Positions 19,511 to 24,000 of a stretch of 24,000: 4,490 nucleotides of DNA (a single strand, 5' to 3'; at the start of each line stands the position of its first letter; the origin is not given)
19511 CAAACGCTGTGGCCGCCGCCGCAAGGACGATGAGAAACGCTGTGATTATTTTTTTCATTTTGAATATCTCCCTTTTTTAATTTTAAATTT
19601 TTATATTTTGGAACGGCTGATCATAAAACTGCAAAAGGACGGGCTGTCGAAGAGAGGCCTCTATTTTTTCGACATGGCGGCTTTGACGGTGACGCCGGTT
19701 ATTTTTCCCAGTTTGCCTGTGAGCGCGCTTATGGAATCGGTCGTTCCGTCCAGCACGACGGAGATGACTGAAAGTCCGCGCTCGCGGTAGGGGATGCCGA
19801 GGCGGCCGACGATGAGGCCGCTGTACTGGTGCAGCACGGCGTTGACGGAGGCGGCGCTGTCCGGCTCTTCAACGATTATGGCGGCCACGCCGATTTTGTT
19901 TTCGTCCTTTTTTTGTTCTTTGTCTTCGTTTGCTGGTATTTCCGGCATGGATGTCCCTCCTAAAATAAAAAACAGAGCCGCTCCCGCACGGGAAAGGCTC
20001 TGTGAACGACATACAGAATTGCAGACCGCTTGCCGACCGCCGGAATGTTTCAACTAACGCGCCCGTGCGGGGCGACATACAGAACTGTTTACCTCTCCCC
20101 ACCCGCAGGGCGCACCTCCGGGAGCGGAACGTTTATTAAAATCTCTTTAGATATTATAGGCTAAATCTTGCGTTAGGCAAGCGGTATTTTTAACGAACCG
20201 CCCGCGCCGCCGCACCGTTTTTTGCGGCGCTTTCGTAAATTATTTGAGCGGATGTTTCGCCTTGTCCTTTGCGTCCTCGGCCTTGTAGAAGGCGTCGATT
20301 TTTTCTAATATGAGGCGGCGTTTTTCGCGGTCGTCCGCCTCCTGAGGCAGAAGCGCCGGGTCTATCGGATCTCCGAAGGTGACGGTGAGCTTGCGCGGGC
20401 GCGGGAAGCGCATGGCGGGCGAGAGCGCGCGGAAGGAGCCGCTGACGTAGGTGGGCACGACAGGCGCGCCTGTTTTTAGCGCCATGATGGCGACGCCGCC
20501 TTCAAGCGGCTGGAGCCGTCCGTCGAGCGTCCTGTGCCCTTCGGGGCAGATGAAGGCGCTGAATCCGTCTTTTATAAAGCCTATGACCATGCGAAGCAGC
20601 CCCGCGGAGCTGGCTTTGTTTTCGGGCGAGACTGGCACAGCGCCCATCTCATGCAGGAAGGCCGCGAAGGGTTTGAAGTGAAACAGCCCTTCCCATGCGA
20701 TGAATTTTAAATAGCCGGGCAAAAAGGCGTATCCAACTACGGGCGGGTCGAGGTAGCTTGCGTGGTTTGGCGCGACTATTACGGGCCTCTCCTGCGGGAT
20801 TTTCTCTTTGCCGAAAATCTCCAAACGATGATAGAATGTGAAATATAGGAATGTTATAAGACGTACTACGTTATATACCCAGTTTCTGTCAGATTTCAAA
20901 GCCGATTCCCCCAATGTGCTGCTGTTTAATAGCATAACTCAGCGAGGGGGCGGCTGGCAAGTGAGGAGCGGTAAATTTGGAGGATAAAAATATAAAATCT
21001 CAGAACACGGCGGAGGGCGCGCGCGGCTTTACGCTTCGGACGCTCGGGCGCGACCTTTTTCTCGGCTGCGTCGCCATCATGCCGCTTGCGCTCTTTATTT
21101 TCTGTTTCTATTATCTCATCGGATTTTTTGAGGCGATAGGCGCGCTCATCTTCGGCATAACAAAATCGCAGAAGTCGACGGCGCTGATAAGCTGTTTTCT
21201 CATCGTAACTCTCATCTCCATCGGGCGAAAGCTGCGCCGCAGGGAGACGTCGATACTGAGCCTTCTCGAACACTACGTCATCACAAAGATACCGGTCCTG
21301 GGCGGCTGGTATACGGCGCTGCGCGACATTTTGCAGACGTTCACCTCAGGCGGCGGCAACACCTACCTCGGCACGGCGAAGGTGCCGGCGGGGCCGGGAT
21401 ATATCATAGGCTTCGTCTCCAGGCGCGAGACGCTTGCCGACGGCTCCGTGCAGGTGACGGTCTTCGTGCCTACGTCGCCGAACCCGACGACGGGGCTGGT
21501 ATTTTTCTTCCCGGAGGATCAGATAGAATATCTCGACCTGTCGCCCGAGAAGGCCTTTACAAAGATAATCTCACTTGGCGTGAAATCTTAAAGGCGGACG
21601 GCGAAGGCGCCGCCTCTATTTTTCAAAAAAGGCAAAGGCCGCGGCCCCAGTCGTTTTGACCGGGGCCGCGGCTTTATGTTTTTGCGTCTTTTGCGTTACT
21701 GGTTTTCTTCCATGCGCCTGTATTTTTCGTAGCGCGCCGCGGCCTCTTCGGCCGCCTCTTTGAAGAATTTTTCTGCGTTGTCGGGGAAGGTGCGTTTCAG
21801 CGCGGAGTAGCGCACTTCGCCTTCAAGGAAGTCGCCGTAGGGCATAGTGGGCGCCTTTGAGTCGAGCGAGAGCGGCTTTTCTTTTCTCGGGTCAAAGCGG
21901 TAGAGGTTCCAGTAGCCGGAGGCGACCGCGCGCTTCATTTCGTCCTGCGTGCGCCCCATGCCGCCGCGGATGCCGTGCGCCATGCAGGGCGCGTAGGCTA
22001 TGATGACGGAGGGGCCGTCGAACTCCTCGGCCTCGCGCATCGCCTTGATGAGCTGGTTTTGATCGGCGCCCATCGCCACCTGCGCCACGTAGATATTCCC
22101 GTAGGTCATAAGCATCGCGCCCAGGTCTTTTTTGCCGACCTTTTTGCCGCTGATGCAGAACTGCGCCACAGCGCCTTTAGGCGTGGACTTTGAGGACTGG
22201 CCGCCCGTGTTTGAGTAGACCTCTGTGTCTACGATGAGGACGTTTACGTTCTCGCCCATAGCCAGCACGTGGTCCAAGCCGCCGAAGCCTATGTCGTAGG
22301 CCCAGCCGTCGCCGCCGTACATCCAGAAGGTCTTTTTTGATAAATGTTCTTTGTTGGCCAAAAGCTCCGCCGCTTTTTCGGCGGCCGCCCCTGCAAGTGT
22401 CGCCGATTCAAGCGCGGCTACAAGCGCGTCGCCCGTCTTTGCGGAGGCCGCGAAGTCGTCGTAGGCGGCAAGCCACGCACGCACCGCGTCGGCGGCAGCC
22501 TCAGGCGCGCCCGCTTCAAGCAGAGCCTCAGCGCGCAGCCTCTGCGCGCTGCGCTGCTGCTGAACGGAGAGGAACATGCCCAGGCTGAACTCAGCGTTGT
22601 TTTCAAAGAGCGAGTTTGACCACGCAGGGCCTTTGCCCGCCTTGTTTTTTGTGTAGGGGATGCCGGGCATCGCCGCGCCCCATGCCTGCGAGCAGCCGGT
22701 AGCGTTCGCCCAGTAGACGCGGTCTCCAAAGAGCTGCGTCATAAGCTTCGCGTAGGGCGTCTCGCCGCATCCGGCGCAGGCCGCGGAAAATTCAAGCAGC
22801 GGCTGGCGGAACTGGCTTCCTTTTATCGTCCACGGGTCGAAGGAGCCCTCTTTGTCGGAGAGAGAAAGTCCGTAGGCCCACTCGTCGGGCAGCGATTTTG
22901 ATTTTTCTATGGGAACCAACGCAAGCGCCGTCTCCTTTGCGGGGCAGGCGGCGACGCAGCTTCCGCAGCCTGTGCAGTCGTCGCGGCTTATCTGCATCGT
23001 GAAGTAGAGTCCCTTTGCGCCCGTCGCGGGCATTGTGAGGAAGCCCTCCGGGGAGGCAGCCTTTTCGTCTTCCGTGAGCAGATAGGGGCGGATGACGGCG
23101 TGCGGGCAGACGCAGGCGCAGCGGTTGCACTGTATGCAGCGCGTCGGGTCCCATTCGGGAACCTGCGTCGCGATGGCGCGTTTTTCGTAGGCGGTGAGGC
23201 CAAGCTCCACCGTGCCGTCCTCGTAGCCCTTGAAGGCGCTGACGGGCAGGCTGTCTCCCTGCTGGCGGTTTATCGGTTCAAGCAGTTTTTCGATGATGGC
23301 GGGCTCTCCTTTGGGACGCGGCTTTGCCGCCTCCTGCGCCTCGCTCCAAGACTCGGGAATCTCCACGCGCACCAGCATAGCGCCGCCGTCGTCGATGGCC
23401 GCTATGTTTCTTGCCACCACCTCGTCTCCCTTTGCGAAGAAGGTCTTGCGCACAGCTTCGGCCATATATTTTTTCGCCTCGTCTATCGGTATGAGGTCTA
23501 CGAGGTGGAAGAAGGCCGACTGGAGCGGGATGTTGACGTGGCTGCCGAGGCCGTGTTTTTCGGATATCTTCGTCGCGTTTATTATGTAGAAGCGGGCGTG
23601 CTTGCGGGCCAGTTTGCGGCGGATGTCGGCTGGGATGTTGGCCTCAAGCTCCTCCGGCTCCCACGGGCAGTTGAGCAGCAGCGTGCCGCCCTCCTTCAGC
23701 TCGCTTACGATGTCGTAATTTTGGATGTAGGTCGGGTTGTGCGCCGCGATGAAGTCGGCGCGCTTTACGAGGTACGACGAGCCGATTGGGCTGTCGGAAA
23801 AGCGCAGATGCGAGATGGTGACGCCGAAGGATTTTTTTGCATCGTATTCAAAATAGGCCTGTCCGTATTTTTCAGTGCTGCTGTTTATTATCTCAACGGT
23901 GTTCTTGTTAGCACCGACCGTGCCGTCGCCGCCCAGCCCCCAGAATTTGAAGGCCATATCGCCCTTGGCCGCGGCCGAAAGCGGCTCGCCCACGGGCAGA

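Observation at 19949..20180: Unclassified riboswitch-like or protein-dependent attenuator in front of the TM1266-SBP-hydF operon, with a duplicated 12-mer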

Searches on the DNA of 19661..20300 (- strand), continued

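Call 86: search_with_rna_model(model_id=R1, sources=[window, L001, L002, L003, L004, L005, L006, L012, L083, L084, L087, L089, L090, L092, L093, L094, L096, L097, L220, L221, L222, L223], max_evalue=0.001, make_alignment=true)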
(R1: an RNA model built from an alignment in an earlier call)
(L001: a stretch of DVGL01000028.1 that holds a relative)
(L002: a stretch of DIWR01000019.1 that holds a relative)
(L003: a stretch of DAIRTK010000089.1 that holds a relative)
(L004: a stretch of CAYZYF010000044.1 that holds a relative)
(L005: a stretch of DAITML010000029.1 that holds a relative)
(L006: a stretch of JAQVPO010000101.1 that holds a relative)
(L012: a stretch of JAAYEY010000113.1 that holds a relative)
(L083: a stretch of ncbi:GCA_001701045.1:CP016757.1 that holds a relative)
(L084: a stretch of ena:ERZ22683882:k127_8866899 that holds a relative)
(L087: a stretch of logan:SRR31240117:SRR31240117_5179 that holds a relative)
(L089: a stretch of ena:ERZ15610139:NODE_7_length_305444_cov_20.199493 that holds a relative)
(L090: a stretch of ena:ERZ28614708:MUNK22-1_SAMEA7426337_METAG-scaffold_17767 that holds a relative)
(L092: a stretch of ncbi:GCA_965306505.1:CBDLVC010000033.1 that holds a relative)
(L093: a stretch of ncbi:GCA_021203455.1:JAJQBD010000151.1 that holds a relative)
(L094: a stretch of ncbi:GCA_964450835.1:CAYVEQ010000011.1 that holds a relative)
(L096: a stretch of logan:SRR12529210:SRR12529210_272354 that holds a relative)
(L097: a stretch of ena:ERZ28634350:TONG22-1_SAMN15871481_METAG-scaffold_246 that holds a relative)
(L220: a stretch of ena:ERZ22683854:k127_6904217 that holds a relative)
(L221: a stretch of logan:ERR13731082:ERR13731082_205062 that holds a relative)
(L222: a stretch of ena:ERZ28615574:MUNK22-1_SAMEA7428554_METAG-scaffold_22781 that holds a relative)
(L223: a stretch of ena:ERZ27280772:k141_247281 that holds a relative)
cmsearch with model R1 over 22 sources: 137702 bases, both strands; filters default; matches with E-value up to 0.001: 22.
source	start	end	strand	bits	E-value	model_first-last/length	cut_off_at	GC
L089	3883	3932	+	60.4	9.3e-15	1-50/50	no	0.6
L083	3888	3937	+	59.7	1.5e-14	1-50/50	no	0.72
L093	2888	2937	+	58.8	2.6e-14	1-50/50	no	0.72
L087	3883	3932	+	58.6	3e-14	1-50/50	no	0.6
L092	2676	2725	+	57.8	5.2e-14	1-50/50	no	0.64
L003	2862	2911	+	56.8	9.8e-14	1-50/50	no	0.52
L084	3880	3929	+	56.7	1e-13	1-50/50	no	0.56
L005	672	721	+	56.1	1.6e-13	1-50/50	no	0.52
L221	2290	2339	+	55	3.2e-13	1-50/50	no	0.58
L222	779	828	+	55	3.2e-13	1-50/50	no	0.58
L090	2879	2928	+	54.1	6e-13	1-50/50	no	0.64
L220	1494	1543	+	51.4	3.4e-12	1-50/50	no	0.62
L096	2876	2925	+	51.2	4e-12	1-50/50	no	0.44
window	20086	20135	-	50.9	4.8e-12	1-50/50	no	0.64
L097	2876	2925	+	50.2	7.4e-12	1-50/50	no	0.46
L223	2895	2943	+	49.4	1.3e-11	1-50/50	no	0.67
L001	2900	2948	+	48.3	2.6e-11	1-50/50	no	0.69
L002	2882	2931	+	48.2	2.8e-11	1-50/50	no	0.58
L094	2889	2937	+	47.8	3.6e-11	1-50/50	no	0.65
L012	2850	2899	+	46.3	1e-10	1-50/50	no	0.5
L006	2854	2904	+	44.2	3.8e-10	1-50/50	no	0.51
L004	300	349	+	42.8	9.7e-10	1-50/50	no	0.62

Alignment A6: 22 matches aligned to the model, 51 columns, each read 5' to 3' on its own strand. Consensus structure (alignment columns), stored with it:
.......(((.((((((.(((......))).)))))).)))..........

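Call 97: search_with_rna_model(model_id=R2, sources=[L224, L225, L226], max_evalue=1, show_alignments=1)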
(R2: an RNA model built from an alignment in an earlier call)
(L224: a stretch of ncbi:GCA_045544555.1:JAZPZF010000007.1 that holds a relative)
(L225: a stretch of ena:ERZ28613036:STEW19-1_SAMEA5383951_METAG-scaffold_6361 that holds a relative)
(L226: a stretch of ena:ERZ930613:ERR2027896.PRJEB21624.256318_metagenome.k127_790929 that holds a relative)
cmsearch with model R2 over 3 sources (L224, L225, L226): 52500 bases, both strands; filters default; matches with E-value up to 1: 3.
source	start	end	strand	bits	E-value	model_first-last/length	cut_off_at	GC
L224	9085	9112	+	32.3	3.1e-06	9-38/50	no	0.57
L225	9085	9112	+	32.3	3.1e-06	9-38/50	no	0.57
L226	3650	3677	+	32.3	3.1e-06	9-38/50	no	0.57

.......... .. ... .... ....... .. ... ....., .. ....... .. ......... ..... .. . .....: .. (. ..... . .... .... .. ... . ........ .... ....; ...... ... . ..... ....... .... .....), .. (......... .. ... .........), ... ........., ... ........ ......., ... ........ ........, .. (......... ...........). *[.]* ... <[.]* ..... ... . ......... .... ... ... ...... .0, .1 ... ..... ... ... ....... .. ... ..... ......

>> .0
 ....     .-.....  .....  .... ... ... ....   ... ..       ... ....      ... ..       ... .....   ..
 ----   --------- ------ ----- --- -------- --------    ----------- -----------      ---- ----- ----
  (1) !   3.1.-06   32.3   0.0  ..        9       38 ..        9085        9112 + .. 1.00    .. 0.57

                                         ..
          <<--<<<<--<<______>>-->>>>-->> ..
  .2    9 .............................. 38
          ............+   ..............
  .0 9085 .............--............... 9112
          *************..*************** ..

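Call 103: build_rna_model(alignment_id=A7, structure=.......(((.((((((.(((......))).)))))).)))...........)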
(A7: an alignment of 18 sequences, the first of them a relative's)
Model R3 built from alignment A7 (18 sequences, 52 columns); structure: as given.
model positions 50; base pairs 12; branch points 0; effective number of sequences 18; information 0.975 bits per position. Calibrated on 0.2 Mb of random sequence (short: E-values are rough).
structure used (alignment columns):
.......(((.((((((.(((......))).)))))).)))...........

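Call 104: search_with_rna_model(model_id=R3, source=window, max_evalue=10, filters=off, show_alignments=1)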
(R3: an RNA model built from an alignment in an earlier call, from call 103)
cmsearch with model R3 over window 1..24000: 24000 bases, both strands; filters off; matches with E-value up to 10: 23.
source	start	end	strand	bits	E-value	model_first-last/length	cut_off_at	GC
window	20086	20135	-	41.5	3.8e-10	1-50/50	no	0.64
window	10030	10046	-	8.8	0.86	16-32/50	no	0.76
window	20780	20806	-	8.4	1.1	1-50/50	no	0.59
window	4584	4619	-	8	1.4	1-50/50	no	0.58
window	9061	9099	-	7.9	1.5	1-50/50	no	0.54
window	20563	20583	-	7.7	1.7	1-50/50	no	0.33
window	1017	1043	-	7.5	2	1-50/50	no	0.63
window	21765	21797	+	7.3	2.3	1-50/50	no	0.48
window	3635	3665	-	7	2.8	1-50/50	no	0.68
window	246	270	-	6.4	4.1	1-50/50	no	0.28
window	4821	4860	-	6.1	5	1-50/50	no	0.8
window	3022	3052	-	6.1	5.2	1-50/50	no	0.61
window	9665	9700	-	6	5.4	1-50/50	no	0.53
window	20615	20677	+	5.8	6.4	1-50/50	no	0.57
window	11013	11054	-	5.7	6.5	1-50/50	no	0.6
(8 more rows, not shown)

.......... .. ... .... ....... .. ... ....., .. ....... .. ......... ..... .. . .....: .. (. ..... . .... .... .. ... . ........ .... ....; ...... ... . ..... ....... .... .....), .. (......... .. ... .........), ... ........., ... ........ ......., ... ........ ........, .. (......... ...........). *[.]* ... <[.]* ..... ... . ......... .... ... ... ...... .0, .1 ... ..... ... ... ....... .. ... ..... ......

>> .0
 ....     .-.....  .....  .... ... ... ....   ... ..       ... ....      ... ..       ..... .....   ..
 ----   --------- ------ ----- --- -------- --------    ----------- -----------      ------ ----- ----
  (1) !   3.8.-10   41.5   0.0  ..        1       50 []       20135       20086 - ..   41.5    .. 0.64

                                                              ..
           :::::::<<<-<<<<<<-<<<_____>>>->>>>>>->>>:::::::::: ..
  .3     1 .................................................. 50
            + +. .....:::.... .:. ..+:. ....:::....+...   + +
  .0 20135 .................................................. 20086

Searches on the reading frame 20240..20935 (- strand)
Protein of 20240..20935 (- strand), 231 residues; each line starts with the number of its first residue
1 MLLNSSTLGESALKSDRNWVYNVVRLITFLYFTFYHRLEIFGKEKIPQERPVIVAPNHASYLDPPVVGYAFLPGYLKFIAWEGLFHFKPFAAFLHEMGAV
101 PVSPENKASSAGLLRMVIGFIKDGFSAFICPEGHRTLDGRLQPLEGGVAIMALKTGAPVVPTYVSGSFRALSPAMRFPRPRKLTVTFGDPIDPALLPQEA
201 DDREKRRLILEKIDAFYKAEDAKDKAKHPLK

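Call 7: search_protein_families(library=ncbifam, proteins=[window:20240-20935:-])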
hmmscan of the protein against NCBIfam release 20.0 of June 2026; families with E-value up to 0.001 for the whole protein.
window:20240-20935:- (231 aa): 4 families
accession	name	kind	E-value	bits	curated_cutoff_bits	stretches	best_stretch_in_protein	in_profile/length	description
TIGR00530.1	AGP_acyltrn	subfamily_domain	1.8e-20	73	102.95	1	39-164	5-129/130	1-acylglycerol-3-phosphate O-acyltransferase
NF006386.0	PRK08633.1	equivalog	3.2e-20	71.5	1221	1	23-192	414-587/1147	acyl-[ACP]--phospholipid O-acyltransferase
NF005291.0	PRK06814.1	equivalog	2.5e-16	58.8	1349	1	19-211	422-613/1140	acyl-[ACP]--phospholipid O-acyltransferase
NF005959.0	PRK08043.1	equivalog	2e-09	36.3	886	1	32-212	10-188/719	bifunctional acyl-ACP--phospholipid O-acyltransferase/long-chain-fatty-acid--ACP ligase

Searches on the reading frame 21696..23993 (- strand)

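Call 7: search_protein_families(library=ncbifam, proteins=[window:21696-23993:-])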
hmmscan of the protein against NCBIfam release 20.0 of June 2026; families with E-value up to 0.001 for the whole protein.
window:21696-23993:- (765 aa): 37 families (the best 25 are shown)
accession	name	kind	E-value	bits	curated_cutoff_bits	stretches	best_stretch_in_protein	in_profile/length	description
TIGR02176.1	pyruv_ox_red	equivalog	1.4e-299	996.9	911.35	1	3-762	404-1166/1167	pyruvate:ferredoxin (flavodoxin) oxidoreductase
NF008819.1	PRK11865.1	equivalog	1.1e-26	93.8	405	2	534-748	77-293/300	pyruvate synthase subunit PorB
NF008818.0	PRK11864.1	subfamily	5e-25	88.2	405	1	553-705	92-242/300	3-methyl-2-oxobutanoate dehydrogenase subunit beta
NF045792.1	OxalOxredbeta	equivalog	2.9e-18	65.9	590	1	541-750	87-302/311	oxalate oxidoreductase subunit beta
TIGR02175.1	PorC_KorC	subfamily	5.4e-17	62.1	81.1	1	16-197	5-172/177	2-oxoacid:acceptor oxidoreductase, gamma subunit, pyruvate/2-ketoisovalerate family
NF045766.1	PhenlGlyoxDHPadI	equivalog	3.8e-16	58.9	700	1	559-734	237-416/443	NADH-dependent phenylglyoxylate dehydrogenase subunit beta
NF006321.0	PRK08534.1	equivalog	6.5e-12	45.5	225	1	16-198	5-168/181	pyruvate ferredoxin oxidoreductase subunit gamma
NF040683.1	PorC_Meth_Thtga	equivalog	1.8e-10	40.9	270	1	16-188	5-161/177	pyruvate synthase subunit PorC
TIGR02177.1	PorB_KorB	subfamily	1.2e-08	34.8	261.9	1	529-673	50-190/286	2-oxoacid:acceptor oxidoreductase, beta subunit, pyruvate/2-ketoisovalerate family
NF008820.0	PRK11866.1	equivalog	1.5e-08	34.4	402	1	554-672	86-203/287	2-oxoacid ferredoxin oxidoreductase subunit beta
TIGR02936.1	fdxN_nitrog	equivalog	5.1e-08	32.9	80.55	1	277-353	14-85/91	ferredoxin III, nif-specific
NF040864.1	HgcB_ferredoxin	equivalog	8e-08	32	99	0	280-302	10-32/93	mercury methylation ferredoxin HgcB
NF004497.0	PRK05844.1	equivalog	2e-07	30.8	243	1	20-201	9-179/186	pyruvate flavodoxin oxidoreductase subunit gamma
TIGR02179.1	PorD_KorD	subfamily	1.7e-06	28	60.05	1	277-358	18-73/78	2-oxoacid:acceptor oxidoreductase, delta subunit, pyruvate/2-ketoisovalerate family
TIGR03336.1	IOR_alpha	equivalog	2.5e-06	26.1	650.9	1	560-675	428-536/595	indolepyruvate ferredoxin oxidoreductase subunit alpha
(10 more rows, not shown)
